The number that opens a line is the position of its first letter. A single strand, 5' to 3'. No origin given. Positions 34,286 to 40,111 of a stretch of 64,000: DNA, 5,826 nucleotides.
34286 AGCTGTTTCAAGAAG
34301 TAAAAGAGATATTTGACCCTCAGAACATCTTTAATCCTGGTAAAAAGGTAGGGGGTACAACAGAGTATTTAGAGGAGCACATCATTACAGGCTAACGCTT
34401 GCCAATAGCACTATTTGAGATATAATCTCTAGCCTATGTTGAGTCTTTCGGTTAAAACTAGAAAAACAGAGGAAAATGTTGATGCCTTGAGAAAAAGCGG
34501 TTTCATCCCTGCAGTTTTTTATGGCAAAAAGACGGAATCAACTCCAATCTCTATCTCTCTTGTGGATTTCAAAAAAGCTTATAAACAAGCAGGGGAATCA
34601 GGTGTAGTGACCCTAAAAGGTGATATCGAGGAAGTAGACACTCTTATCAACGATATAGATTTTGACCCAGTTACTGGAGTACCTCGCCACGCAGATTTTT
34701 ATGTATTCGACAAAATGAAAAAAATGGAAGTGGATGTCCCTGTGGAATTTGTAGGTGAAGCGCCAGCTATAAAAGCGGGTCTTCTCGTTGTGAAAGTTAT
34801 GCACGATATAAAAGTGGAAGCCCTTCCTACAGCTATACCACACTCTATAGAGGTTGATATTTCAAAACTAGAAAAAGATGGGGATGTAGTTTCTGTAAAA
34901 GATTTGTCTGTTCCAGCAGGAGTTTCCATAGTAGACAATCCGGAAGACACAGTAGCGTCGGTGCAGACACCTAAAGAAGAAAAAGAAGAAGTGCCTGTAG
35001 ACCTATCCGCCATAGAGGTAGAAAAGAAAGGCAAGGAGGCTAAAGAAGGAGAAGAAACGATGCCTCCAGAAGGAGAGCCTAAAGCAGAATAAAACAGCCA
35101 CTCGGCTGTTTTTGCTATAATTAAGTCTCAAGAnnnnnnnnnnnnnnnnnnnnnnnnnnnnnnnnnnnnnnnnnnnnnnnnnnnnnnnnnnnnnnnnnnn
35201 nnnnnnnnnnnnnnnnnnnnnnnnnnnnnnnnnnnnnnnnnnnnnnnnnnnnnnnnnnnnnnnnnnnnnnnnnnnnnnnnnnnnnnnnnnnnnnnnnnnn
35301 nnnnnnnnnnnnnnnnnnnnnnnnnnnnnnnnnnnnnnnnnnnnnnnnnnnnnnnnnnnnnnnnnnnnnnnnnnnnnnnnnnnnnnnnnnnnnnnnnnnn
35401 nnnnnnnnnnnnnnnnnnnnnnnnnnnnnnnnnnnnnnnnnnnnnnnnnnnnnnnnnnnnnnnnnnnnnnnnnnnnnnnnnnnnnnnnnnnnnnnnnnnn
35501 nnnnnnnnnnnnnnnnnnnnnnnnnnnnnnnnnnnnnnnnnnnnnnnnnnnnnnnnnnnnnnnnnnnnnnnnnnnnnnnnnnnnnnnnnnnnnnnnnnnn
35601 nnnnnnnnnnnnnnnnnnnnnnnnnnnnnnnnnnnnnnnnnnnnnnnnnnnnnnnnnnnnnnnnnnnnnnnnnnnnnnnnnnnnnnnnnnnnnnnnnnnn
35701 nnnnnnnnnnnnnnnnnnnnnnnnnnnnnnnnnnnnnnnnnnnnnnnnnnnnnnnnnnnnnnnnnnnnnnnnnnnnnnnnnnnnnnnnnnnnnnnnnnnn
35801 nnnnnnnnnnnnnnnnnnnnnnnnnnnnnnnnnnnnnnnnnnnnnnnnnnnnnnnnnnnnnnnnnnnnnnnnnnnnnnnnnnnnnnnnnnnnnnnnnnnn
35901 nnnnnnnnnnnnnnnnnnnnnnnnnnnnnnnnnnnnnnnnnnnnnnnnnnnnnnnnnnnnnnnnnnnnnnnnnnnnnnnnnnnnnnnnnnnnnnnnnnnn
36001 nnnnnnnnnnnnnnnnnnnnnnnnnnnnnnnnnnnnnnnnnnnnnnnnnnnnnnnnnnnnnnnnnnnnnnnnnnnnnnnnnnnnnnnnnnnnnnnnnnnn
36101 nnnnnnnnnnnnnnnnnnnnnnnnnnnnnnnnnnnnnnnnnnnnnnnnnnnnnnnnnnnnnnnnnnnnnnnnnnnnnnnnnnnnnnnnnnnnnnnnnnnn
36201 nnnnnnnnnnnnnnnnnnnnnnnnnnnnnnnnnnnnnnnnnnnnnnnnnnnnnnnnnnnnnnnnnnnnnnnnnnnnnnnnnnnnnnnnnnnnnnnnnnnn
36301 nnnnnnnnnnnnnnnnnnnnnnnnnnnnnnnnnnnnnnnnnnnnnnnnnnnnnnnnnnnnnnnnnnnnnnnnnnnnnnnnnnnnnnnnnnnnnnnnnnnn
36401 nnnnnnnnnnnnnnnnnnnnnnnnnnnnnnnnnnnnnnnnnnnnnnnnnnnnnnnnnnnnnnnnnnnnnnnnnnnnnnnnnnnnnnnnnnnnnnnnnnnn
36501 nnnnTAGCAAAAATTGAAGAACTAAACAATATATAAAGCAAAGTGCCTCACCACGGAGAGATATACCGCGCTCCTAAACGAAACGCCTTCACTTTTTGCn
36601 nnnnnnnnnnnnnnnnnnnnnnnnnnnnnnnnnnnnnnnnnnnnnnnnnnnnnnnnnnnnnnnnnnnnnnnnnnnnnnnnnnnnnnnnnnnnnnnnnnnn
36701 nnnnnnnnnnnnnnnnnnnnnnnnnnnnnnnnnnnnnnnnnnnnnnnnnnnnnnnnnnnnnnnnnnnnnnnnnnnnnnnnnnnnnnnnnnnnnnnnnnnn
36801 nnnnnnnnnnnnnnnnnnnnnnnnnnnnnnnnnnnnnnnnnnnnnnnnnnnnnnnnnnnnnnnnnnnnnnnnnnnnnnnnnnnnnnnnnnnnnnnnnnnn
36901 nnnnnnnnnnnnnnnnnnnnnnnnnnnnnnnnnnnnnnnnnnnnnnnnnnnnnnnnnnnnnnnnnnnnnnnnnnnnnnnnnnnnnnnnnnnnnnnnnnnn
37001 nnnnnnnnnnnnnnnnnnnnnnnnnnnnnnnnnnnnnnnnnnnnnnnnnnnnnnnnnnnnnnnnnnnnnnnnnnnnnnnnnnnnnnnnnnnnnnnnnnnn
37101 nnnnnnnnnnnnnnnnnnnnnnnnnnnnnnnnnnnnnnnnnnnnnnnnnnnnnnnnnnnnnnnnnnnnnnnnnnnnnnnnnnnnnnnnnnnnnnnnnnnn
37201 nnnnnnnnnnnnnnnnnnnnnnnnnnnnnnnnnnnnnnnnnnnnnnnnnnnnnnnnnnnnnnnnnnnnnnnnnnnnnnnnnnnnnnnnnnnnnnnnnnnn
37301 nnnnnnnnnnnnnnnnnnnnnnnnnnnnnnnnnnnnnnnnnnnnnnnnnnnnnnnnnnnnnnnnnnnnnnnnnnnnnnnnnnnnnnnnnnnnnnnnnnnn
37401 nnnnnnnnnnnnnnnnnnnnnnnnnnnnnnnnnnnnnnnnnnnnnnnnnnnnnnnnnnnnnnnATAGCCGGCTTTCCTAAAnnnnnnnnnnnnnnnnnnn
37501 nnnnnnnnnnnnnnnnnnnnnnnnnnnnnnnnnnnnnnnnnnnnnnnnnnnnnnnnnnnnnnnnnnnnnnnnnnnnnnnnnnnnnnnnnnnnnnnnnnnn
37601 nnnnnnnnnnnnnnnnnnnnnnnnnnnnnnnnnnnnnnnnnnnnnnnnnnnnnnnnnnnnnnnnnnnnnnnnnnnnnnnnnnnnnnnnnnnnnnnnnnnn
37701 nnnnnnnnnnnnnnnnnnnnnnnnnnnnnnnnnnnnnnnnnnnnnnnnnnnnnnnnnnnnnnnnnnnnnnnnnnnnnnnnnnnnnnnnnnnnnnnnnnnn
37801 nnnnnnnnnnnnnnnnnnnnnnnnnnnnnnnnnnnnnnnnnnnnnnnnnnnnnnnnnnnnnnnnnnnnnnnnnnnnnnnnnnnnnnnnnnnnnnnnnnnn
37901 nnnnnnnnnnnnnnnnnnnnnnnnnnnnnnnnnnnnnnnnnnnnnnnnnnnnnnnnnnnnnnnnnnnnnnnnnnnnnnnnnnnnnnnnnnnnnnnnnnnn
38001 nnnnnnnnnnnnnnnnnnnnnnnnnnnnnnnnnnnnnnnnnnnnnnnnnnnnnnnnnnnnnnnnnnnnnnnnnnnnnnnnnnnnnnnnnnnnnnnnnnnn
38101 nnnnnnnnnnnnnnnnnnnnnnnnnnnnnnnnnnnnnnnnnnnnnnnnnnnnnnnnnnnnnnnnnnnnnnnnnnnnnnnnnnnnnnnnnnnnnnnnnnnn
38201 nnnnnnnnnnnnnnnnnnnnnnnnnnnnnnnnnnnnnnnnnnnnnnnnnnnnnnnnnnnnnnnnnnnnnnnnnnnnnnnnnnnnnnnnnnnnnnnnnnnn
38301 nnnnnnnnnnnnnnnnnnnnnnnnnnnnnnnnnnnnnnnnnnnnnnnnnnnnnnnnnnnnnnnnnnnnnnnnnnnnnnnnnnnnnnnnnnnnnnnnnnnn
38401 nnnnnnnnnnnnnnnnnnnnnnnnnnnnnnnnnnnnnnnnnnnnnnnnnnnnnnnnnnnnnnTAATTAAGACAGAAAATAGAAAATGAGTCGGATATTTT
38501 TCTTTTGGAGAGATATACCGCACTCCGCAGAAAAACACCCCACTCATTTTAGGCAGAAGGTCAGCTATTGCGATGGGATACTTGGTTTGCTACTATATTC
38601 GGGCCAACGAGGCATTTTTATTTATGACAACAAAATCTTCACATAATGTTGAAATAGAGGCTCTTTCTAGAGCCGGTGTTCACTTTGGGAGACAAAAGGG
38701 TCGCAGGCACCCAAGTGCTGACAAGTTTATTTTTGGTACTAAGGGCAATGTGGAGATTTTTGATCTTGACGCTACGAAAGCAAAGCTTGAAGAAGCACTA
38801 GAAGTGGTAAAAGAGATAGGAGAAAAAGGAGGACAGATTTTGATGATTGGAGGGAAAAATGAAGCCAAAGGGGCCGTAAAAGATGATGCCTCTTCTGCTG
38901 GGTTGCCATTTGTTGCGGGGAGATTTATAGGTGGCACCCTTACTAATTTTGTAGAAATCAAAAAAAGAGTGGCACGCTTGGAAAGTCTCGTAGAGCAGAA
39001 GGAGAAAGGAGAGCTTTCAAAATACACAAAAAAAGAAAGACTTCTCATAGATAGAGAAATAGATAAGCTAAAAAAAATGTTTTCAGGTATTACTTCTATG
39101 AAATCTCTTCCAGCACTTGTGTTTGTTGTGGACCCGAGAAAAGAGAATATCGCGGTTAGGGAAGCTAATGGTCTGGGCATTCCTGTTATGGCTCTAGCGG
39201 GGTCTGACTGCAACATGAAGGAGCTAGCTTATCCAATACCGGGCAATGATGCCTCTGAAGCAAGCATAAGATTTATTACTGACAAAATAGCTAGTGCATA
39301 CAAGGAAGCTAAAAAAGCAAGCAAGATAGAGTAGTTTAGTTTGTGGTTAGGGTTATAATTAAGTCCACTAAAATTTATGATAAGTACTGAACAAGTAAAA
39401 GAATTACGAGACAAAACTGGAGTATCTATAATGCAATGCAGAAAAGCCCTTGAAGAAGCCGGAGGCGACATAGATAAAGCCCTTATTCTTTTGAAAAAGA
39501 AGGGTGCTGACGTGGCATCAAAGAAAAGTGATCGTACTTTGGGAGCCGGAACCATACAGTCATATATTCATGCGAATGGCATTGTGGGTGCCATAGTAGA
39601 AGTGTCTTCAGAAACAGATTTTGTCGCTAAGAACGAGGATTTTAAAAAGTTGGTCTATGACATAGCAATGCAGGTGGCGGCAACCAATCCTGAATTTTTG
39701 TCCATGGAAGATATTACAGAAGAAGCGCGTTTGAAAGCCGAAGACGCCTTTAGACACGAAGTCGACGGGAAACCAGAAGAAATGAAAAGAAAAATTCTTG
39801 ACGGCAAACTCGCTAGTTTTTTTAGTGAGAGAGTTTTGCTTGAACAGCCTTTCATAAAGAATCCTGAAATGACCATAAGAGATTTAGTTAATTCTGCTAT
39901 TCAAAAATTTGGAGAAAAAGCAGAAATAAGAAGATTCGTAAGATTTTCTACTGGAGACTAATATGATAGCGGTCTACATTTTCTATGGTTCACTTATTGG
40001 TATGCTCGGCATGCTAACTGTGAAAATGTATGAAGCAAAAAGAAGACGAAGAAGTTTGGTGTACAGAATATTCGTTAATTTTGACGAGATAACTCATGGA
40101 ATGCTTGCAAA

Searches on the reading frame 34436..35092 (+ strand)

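Call 67: search_protein_families(library=pfam, proteins=[window:34436-35092:+], max_evalue=0.001)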
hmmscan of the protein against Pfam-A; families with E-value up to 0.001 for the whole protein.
window:34436-35092:+ (218 aa): 2 families
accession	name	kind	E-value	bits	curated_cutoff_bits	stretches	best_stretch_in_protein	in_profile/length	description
PF14693.11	Ribosomal_TL5_C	-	7.5e-25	87.6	27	1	96-180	1-84/84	Ribosomal protein TL5, C-terminal domain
PF01386.24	Ribosomal_L25p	-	1.7e-18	67.3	23.6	1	4-88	1-82/82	Ribosomal L25p family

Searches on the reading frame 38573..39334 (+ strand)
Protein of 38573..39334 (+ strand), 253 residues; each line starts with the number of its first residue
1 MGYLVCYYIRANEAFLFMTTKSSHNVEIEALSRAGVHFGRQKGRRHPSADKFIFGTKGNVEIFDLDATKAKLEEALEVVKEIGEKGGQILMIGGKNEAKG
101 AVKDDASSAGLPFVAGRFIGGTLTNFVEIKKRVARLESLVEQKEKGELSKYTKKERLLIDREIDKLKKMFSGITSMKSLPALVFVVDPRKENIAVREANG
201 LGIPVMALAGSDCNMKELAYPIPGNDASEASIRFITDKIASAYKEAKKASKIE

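Call 67: search_protein_families(library=pfam, proteins=[window:38573-39334:+], max_evalue=0.001)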
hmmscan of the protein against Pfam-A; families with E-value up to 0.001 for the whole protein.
window:38573-39334:+ (253 aa): 1 family
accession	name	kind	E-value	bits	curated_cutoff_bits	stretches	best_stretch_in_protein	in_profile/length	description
PF00318.25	Ribosomal_S2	-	2.5e-67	226.7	26.1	1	33-245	3-215/216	Ribosomal protein S2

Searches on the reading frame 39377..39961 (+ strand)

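Call 67: search_protein_families(library=pfam, proteins=[window:39377-39961:+], max_evalue=0.001)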
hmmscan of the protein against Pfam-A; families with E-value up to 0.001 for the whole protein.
window:39377-39961:+ (194 aa): 2 families
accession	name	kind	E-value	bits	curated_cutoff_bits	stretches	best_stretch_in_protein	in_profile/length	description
PF00889.24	EF_TS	-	1.1e-30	107.2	27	2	91-193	105-203/204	Elongation factor TS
PF25025.1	EF-Ts_N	-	1e-05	25.8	33.2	1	5-40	15-51/60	Elongation factor Ts, mitochondrial, N-terminal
